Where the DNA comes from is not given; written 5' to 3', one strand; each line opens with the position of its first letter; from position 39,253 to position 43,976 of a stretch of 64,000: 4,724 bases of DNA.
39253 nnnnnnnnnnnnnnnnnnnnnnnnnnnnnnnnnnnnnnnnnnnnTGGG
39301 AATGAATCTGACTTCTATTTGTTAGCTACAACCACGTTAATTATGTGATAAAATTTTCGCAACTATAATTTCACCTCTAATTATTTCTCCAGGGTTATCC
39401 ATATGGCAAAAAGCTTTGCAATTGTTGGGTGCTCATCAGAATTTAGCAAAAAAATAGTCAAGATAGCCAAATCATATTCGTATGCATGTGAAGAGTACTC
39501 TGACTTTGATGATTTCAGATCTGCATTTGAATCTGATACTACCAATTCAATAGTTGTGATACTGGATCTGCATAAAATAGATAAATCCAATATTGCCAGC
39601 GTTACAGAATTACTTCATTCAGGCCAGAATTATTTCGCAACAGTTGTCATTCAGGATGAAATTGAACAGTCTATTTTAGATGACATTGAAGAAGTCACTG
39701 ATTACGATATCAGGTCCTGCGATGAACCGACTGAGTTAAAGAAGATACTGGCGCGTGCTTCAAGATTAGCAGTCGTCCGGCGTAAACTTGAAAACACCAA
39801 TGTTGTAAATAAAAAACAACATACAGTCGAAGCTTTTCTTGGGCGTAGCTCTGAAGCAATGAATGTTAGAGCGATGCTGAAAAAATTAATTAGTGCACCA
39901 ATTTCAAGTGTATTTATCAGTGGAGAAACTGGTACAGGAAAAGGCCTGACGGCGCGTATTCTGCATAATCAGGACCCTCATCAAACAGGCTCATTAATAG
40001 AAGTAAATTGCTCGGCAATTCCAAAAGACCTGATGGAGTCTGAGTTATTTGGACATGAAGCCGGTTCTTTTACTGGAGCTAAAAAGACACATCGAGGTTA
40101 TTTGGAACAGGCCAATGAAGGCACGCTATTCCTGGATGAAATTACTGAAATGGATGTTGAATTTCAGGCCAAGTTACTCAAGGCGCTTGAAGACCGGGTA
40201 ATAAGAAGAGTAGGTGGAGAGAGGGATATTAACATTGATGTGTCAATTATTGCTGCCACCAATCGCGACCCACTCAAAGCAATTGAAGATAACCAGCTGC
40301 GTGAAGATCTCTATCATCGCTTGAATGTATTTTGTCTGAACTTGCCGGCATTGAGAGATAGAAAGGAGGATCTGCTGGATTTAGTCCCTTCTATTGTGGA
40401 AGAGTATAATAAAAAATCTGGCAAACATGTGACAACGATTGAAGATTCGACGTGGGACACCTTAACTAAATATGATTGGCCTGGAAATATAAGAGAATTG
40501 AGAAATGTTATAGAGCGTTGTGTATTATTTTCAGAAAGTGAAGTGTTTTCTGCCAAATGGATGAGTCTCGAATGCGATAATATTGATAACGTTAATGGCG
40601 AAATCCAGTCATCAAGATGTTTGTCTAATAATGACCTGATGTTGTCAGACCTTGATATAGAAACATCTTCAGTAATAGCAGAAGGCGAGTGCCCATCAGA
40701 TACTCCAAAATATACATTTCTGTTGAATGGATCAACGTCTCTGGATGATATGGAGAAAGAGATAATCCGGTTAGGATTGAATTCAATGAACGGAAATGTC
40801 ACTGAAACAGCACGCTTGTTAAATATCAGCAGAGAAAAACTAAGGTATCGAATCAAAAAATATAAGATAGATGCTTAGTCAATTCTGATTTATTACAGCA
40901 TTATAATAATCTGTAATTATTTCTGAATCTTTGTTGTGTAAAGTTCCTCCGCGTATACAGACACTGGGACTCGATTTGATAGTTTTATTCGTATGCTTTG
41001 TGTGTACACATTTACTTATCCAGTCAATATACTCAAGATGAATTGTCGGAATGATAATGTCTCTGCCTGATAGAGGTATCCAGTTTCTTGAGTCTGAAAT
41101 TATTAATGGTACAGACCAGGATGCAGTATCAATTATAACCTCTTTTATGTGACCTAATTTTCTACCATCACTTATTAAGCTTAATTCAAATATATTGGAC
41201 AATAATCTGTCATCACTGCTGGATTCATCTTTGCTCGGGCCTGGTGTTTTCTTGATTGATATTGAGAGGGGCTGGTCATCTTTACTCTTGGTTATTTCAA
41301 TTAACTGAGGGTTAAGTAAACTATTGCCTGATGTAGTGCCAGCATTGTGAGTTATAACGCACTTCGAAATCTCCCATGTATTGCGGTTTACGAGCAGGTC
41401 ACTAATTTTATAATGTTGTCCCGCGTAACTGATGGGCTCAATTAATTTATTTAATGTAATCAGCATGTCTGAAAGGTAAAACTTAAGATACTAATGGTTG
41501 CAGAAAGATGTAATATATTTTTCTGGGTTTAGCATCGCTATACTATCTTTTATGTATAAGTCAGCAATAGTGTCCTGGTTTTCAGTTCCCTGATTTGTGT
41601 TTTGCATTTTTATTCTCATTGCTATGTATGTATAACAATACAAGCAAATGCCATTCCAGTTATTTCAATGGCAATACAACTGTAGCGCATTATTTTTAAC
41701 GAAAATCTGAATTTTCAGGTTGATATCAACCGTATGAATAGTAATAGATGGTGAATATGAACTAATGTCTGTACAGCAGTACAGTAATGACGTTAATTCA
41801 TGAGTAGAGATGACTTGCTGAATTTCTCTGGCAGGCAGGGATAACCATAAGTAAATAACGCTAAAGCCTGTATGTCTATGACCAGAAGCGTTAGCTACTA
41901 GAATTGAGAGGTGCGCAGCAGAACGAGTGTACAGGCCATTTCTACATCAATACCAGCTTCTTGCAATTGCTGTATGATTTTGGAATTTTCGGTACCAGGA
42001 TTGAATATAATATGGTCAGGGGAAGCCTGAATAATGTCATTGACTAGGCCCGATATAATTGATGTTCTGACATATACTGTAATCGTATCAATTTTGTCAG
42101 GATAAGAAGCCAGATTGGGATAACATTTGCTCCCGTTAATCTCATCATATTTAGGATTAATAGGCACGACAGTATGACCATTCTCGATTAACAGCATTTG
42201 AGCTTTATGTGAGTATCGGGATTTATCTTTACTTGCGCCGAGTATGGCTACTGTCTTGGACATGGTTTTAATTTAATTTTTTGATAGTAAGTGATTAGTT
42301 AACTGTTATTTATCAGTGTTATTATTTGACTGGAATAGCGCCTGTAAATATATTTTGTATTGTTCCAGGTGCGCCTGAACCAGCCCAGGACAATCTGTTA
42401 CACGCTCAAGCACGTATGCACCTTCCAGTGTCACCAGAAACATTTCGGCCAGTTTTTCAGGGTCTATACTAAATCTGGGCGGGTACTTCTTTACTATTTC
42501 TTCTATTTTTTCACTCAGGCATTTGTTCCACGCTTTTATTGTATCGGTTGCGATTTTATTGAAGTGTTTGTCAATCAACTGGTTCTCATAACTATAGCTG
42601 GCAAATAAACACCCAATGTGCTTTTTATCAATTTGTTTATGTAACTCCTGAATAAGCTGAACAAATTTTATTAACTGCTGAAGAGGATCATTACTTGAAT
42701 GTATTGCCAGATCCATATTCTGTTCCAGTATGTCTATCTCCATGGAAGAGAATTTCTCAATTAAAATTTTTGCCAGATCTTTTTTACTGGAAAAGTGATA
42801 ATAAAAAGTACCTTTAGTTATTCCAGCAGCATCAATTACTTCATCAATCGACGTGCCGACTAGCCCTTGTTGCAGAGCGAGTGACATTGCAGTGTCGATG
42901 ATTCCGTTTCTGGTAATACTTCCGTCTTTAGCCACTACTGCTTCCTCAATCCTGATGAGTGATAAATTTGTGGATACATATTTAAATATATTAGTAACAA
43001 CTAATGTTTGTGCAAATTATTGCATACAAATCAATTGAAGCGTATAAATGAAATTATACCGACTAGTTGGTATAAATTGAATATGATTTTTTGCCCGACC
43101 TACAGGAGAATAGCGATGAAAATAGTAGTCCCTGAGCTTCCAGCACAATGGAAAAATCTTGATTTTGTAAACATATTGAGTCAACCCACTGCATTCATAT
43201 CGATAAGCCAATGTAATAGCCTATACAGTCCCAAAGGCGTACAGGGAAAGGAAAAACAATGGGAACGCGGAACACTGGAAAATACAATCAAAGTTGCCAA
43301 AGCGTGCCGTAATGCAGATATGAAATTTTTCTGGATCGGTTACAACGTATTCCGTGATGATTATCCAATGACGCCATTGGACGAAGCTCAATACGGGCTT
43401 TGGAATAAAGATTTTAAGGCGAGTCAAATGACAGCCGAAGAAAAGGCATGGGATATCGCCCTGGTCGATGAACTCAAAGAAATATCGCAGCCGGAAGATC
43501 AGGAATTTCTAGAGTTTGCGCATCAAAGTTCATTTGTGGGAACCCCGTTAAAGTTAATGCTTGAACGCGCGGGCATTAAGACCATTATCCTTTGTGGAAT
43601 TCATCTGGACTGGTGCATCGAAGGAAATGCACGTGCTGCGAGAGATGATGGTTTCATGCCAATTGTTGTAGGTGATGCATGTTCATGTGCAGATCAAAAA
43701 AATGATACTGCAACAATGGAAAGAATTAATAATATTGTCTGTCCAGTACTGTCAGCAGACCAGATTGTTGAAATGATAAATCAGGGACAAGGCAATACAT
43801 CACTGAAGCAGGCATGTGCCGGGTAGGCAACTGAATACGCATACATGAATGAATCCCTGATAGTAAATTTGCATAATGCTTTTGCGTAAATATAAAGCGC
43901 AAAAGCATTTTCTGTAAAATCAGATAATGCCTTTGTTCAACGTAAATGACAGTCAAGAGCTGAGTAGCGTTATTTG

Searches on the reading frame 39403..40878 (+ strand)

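Call 78: search_protein_families(library=pfam, proteins=[window:39403-40878:+], max_evalue=0.0001)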
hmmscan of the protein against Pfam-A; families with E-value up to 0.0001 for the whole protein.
window:39403-40878:+ (491 aa): 9 families
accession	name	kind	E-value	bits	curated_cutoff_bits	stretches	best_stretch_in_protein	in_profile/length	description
PF00158.32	Sigma54_activat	-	3.7e-60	202.9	20.2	1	147-312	3-167/168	Sigma-54 interaction domain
PF25601.1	AAA_lid_14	-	5e-20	71.6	27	1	318-390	1-73/87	AAA+ ATPase lid domain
PF14532.12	Sigma54_activ_2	-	3e-16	60.3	25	1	146-317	1-138/138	Sigma-54 interaction domain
PF02954.25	HTH_8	-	2.6e-11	43.5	22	1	447-487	2-42/42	Bacterial regulatory protein, Fis family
PF07728.20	AAA_5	-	6.1e-08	33.2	22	1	170-306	2-138/139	AAA domain (dynein-related subfamily)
PF00004.35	AAA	-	1.8e-06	28.9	21.2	1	171-297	2-117/131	ATPase family associated with various cellular activities (AAA)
PF01078.27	Mg_chelatase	-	2.8e-06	27.3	20.3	1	223-297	91-167/207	Magnesium chelatase, subunit ChlI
PF00493.29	MCM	-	5.4e-06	26.1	23.3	0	230-288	113-173/224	MCM P-loop domain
PF07724.20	AAA_2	-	1.4e-05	25.6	27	1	166-295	2-132/166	AAA domain (Cdc48 subfamily)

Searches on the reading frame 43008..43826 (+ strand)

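Call 78: search_protein_families(library=pfam, proteins=[window:43008-43826:+], max_evalue=0.0001)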
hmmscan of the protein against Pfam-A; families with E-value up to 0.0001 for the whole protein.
window:43008-43826:+ (272 aa): 1 family
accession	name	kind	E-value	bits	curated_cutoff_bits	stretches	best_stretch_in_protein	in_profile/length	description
PF00857.26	Isochorismatase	-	2.2e-25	90.2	27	1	62-252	2-175/175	Isochorismatase domain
